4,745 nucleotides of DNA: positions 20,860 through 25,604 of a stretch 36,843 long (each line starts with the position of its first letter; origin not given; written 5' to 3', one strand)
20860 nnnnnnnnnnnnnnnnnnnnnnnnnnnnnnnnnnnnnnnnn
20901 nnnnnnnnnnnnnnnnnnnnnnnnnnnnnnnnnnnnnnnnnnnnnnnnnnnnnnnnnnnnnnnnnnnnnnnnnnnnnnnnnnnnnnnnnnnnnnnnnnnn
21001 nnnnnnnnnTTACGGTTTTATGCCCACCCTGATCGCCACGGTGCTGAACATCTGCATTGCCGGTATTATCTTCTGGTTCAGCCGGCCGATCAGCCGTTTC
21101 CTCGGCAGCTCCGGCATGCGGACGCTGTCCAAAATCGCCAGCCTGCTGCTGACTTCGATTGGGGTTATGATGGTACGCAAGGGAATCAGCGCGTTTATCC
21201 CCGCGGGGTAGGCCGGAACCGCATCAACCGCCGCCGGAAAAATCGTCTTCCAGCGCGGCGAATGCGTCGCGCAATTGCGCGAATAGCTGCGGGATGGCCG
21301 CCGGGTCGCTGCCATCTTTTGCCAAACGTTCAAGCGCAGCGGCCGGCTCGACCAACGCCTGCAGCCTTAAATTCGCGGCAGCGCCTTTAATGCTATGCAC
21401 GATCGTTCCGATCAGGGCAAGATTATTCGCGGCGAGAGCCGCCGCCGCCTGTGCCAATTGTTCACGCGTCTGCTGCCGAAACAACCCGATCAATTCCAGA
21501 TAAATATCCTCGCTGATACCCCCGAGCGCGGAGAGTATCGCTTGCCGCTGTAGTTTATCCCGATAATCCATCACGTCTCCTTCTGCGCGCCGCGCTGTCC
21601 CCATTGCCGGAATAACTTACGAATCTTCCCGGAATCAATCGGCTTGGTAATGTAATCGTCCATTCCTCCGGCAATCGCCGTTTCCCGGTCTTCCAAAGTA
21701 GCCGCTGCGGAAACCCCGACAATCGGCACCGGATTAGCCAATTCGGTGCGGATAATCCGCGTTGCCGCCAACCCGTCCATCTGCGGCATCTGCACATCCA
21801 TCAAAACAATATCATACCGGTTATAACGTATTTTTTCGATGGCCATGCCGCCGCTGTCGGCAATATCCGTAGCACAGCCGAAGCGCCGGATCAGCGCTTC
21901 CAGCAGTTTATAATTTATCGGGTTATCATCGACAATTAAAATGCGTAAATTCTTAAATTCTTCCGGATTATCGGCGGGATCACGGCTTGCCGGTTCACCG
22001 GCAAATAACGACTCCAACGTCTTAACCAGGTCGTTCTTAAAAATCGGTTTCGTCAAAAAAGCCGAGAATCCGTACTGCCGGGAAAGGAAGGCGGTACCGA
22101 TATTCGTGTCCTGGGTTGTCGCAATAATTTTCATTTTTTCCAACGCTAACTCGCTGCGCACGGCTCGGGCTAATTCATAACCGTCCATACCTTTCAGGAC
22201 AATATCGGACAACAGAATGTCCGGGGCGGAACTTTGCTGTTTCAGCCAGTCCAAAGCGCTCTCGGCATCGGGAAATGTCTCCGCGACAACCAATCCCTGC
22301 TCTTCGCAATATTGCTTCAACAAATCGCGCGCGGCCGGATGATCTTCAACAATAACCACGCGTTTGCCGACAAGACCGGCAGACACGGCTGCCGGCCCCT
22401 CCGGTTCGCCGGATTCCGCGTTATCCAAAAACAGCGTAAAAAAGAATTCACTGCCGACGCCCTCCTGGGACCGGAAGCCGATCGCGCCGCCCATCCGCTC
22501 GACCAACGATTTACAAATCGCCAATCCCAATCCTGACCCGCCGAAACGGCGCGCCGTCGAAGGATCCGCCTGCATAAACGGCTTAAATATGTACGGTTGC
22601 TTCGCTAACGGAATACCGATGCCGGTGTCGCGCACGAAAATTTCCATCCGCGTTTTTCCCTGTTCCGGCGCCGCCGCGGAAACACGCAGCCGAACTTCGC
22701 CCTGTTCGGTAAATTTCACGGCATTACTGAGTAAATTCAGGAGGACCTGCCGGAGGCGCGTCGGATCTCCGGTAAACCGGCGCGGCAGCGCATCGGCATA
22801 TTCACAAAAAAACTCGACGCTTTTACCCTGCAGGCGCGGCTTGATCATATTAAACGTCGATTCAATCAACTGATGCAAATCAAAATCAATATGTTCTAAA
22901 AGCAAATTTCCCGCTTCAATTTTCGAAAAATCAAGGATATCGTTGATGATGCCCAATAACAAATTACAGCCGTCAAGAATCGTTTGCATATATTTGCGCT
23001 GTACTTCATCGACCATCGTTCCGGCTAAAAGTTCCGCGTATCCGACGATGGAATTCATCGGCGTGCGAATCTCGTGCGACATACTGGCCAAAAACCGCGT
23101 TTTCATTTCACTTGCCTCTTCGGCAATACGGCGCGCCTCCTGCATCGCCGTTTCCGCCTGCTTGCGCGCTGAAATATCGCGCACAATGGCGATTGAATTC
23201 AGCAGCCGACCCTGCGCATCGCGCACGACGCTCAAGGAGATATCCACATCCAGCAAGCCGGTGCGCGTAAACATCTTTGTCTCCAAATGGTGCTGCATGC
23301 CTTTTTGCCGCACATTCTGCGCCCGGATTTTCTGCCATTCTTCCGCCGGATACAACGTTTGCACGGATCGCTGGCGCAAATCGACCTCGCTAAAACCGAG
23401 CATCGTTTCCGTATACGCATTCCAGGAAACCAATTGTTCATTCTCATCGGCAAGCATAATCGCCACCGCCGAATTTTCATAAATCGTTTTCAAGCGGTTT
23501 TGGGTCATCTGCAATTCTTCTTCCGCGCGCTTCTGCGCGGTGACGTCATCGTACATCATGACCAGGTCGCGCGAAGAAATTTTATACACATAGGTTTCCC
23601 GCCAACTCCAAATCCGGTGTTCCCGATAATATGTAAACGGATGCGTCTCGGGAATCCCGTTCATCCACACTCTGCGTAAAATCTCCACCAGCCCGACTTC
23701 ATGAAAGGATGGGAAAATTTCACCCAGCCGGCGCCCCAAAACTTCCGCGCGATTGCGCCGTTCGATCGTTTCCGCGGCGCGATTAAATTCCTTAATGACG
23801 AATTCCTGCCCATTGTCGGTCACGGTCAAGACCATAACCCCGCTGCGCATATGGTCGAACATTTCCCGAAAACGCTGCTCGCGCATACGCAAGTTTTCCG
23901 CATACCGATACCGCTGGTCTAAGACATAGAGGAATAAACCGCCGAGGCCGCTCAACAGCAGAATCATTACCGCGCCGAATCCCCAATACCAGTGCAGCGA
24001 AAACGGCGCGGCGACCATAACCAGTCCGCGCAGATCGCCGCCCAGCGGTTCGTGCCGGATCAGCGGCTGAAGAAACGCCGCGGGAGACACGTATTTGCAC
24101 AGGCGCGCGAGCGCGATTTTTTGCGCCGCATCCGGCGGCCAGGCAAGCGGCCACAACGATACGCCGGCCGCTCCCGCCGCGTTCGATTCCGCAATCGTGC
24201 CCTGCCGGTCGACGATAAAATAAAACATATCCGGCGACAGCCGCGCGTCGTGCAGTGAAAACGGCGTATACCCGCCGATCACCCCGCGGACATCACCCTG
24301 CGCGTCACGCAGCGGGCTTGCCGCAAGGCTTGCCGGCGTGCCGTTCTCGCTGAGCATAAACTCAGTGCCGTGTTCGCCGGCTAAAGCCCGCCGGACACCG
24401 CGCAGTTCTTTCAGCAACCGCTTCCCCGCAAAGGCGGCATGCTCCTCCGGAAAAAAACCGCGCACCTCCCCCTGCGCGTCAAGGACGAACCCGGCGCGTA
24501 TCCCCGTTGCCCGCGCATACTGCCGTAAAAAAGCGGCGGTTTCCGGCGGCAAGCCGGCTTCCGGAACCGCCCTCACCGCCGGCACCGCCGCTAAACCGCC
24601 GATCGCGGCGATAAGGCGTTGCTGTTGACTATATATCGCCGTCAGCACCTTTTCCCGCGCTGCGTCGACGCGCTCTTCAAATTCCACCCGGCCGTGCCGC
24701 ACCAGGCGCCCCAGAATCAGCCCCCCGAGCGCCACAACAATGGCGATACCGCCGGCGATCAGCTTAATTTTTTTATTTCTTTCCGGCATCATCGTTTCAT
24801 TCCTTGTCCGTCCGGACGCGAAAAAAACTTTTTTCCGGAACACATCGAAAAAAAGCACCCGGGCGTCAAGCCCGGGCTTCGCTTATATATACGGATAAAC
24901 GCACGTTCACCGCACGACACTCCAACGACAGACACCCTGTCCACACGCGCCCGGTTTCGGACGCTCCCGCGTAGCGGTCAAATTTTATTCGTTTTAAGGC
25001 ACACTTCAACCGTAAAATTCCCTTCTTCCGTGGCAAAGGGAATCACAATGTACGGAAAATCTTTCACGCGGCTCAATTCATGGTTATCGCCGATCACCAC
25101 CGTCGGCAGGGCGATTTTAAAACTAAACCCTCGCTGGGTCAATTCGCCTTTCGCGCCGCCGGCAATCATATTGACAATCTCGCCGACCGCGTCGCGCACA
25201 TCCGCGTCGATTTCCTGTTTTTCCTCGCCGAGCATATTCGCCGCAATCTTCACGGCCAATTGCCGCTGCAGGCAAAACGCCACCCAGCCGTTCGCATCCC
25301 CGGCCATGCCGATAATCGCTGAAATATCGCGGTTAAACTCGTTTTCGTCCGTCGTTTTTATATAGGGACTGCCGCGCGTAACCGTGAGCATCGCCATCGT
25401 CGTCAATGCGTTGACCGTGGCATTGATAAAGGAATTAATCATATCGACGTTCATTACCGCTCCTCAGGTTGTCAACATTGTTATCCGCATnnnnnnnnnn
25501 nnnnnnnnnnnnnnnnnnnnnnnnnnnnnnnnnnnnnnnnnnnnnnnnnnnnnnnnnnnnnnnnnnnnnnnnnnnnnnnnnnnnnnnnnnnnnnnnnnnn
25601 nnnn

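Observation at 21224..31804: CheA-less phosphorelay fused to the flagellar switch: 12-gene minus-strand cluster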

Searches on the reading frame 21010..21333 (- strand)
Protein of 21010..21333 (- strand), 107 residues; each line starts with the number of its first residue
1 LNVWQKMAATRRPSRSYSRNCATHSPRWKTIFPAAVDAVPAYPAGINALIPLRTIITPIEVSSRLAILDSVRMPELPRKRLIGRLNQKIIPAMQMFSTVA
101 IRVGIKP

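Call 7: search_protein_families(library=pfam, proteins=[window:21010-21333:-], max_evalue=0.001)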
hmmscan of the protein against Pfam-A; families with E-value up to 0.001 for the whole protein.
window:21010-21333:- (107 aa): 0 families

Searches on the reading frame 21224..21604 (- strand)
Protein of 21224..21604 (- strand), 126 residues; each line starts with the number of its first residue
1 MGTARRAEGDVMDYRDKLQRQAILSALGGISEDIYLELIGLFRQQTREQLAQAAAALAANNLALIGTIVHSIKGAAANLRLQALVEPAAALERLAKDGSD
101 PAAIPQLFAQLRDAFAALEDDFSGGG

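Call 4: search_protein_families(library=pfam, proteins=[window:21224-21604:-], max_evalue=0.01)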
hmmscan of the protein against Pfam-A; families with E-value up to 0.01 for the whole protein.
window:21224-21604:- (126 aa): 1 family
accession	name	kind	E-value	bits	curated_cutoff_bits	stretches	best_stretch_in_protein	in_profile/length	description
PF01627.28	Hpt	-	6.7e-14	52.3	24.6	1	37-120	1-83/84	Hpt domain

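Call 26: search_protein_families(library=ncbifam, proteins=[window:21224-21604:-], max_evalue=0.001)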
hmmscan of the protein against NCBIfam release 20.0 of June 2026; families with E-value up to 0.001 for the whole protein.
window:21224-21604:- (126 aa): 1 family
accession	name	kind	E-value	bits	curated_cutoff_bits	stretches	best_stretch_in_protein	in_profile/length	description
TIGR02956.1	TMAO_torS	equivalog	9.8e-07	27.2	676.5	1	34-101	879-946/967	TMAO reductase system sensor histidine kinase/response regulator TorS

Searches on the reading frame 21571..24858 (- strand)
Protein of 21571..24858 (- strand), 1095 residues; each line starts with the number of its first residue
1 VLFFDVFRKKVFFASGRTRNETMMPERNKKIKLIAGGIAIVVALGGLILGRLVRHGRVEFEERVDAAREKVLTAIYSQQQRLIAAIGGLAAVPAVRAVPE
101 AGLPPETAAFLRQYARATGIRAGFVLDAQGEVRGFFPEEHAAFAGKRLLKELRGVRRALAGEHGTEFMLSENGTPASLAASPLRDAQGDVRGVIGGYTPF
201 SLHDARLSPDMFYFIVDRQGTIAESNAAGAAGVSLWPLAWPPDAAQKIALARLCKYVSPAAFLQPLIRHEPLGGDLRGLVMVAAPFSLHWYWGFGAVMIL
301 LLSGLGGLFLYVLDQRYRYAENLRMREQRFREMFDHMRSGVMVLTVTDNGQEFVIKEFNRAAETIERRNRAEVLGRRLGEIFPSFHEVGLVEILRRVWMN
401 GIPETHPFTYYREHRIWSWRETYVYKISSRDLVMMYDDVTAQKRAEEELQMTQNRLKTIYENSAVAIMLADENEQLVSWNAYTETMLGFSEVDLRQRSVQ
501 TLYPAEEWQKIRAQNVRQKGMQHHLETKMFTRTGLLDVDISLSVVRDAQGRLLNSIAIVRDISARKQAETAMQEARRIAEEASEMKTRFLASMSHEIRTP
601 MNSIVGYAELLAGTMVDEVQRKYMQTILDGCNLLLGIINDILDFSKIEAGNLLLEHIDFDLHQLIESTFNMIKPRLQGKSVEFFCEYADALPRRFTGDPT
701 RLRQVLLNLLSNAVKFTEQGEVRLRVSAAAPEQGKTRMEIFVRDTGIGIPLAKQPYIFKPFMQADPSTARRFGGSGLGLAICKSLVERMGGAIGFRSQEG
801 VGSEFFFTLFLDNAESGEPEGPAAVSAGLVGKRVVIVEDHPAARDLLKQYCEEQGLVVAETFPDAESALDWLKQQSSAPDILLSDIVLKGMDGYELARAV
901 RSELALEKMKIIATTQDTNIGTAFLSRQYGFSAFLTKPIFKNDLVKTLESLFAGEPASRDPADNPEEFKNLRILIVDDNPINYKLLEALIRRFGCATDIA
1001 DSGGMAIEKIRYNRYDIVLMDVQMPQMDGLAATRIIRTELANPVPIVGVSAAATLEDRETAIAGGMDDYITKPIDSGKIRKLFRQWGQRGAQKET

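Call 4: search_protein_families(library=pfam, proteins=[window:21571-24858:-], max_evalue=0.01)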
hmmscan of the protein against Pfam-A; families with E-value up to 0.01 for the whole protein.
window:21571-24858:- (1095 aa): 9 families
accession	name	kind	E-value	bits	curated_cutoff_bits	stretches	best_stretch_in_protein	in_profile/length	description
PF00072.30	Response_reg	-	6.4e-50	168.4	30.2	2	973-1082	1-109/111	Response regulator receiver domain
PF02518.31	HATPase_c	-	1.2e-29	103.4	26.4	1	697-811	1-109/111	Histidine kinase-, DNA gyrase B-, and HSP90-like ATPase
PF00512.31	HisKA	-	6.3e-21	74.6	26.9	1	585-650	1-66/66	His Kinase A (phospho-acceptor) domain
PF08448.16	PAS_4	-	3.9e-17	62.9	23.1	2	346-444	11-110/110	PAS fold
PF00989.32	PAS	-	1.8e-14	54.1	22.6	1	455-562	2-113/113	PAS fold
PF13426.13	PAS_9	-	2.8e-14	53.7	27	1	465-563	2-102/103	PAS domain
PF13188.13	PAS_8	-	9.4e-12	44.8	21.8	2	454-504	1-52/65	PAS domain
PF02743.24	dCache_1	-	1.1e-05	25.6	45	1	110-223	54-180/240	Cache domain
PF13596.12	PAS_10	-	0.003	18.6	22.1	0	456-521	1-65/106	PAS domain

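Call 32: find_homologous_proteins(query=window:21571-24792:-, max_evalue=1e-60)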
Query window:21571-24792:- (1073 aa): 114 proteins with E <= 1e-60 among 8000 candidates.
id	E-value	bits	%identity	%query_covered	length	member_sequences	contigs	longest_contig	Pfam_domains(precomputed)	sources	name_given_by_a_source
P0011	0.0e+0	2409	100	100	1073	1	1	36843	PF13426.14,PF13188.14,PF02743.25,PF08448.17,PF02518.32,PF00512.32,PF00989.32,PF00072.31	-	-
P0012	7.7e-133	463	28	50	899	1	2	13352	PF13426.14,PF13188.14,PF24820.2,PF00512.32,PF00072.31,PF13596.13,PF08447.19,PF12860.14,PF25466.1,PF08448.17,PF02518.32,PF00989.32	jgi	jgi:two-component system NtrC family sensor kinase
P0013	1.3e-120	422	34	23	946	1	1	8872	PF13596.13,PF08447.19,PF13426.14,PF13188.14,PF12860.14,PF24820.2,PF08448.17,PF02518.32,PF00512.32,PF00989.32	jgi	jgi:two-component system NtrC family sensor kinase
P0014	2.0e-114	402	34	61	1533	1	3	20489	PF08447.19,PF13426.14,PF13188.14,PF13185.13,PF01590.33,PF08448.17,PF02518.32,PF00512.32,PF00989.32,PF00072.31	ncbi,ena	ncbi:MAG: PAS domain S-box protein [Nitrospirota bacterium]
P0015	3.0e-113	398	35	60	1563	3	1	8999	PF08447.19,PF13426.14,PF13188.14,PF08448.17,PF02518.32,PF00512.32,PF00989.32,PF00072.31,PF03924.20,PF01627.29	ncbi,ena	-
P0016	4.4e-112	394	33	67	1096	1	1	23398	PF08447.19,PF13426.14,PF13188.14,PF08448.17,PF02518.32,PF00512.32,PF00989.32,PF00072.31,PF01627.29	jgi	-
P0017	2.0e-111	392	32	77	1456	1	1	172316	PF13426.14,PF13188.14,PF13185.13,PF24820.2,PF00512.32,PF00072.31,PF01627.29,PF08447.19,PF12860.14,PF01590.33,PF08448.17,PF02518.32,PF00989.32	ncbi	-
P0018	1.0e-109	386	33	50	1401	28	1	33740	PF13426.14,PF13188.14,PF24820.2,PF00512.32,PF00072.31,PF01627.29,PF13596.13,PF08447.19,PF12860.14,PF08448.17,PF02518.32,PF00989.32,PF14598.13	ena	-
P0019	2.4e-109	385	34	60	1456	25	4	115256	PF13426.14,PF13188.14,PF13185.13,PF24820.2,PF00512.32,PF00072.31,PF01627.29,PF08447.19,PF12860.14,PF01590.33,PF08448.17,PF02518.32,PF00989.32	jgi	jgi:PAS domain S-box-containing protein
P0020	1.8e-108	382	33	43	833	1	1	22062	PF08447.19,PF13426.14,PF13188.14,PF08448.17,PF02518.32,PF00512.32,PF00989.32,PF00072.31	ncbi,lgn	-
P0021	2.3e-108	382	59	12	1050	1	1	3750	PF13596.13,PF08447.19,PF13426.14,PF13188.14,PF24820.2,PF08448.17,PF02518.32,PF00512.32,PF00989.32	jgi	jgi:PAS domain S-box-containing protein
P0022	8.1e-107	376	32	72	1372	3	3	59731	PF08447.19,PF13426.14,PF13188.14,PF08448.17,PF02518.32,PF00512.32,PF00989.32,PF00072.31,PF14598.13,PF01627.29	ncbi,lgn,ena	-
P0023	1.0e-106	376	34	66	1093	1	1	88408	PF08447.19,PF13426.14,PF13188.14,PF02743.25,PF22588.2,PF08448.17,PF02518.32,PF00512.32,PF00989.32,PF00072.31,PF01627.29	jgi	-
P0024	4.1e-105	371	31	47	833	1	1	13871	PF08447.19,PF13426.14,PF13188.14,PF08448.17,PF02518.32,PF00512.32,PF00989.32,PF00072.31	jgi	jgi:PAS domain S-box-containing protein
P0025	6.2e-105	370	36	60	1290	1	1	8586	PF13426.14,PF13188.14,PF00512.32,PF00072.31,PF01627.29,PF17152.11,PF00672.31,PF08447.19,PF12860.14,PF08448.17,PF02518.32,PF00989.32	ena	-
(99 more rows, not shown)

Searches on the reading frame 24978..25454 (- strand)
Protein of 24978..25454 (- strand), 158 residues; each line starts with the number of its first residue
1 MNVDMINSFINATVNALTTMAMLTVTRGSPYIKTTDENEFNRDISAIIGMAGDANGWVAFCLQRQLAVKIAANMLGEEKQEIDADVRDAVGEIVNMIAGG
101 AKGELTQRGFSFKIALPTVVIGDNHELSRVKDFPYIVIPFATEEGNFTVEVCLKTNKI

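Call 4: search_protein_families(library=pfam, proteins=[window:24978-25454:-], max_evalue=0.01)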
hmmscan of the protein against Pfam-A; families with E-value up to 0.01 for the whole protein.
window:24978-25454:- (158 aa): 2 families
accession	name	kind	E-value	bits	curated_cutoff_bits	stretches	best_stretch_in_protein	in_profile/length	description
PF13690.11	CheX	-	2.2e-28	98.6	27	1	44-140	1-93/94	Chemotaxis phosphatase CheX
PF04509.17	CheC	-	0.0001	22.6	22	1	86-121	2-38/38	CheC-like family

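Call 26: search_protein_families(library=ncbifam, proteins=[window:24978-25454:-], max_evalue=0.001)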
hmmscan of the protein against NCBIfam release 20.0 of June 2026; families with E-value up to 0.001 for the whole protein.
window:24978-25454:- (158 aa): 2 families
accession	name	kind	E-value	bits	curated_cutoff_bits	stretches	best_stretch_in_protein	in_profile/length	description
NF041094.1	CheX_Thtogales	equivalog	5.7e-21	74.9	280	1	1-128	1-127/152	CheY-P phosphatase CheX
NF006272.1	PRK08432.1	equivalog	0.00042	20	219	1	38-106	32-104/274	flagellar motor switch protein FliY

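Call 40: search_solved_structures(query=window:24978-25454:-, max_evalue=0.01, show_alignments=1)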
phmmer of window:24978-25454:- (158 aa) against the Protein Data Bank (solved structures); distinct sequences matched with E-value up to 0.01: 8.
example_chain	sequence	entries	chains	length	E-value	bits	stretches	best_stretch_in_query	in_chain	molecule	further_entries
3hm4_A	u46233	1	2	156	6.7e-36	126.5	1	3-153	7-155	Chemotaxis protein CheX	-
3h4y_A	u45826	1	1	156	8.8e-34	119.7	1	3-153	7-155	putative chemotaxis protein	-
3h2d_A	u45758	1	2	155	1.6e-32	115.6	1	1-154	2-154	CheC-like superfamily protein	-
3iic_A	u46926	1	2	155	1.8e-30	108.9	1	1-153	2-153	CheC domain protein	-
6vpw_A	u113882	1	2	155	1.7e-26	96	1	3-153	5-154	Chemotaxis protein CheX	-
3hzh_B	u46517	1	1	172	8.2e-12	48.4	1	3-150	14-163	Chemotaxis operon protein (CheX)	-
1squ_A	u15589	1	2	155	3.6e-08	36.6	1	4-150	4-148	CheX protein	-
1xko_A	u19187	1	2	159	3.8e-08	36.5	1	4-150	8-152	CHEMOTAXIS protein cheX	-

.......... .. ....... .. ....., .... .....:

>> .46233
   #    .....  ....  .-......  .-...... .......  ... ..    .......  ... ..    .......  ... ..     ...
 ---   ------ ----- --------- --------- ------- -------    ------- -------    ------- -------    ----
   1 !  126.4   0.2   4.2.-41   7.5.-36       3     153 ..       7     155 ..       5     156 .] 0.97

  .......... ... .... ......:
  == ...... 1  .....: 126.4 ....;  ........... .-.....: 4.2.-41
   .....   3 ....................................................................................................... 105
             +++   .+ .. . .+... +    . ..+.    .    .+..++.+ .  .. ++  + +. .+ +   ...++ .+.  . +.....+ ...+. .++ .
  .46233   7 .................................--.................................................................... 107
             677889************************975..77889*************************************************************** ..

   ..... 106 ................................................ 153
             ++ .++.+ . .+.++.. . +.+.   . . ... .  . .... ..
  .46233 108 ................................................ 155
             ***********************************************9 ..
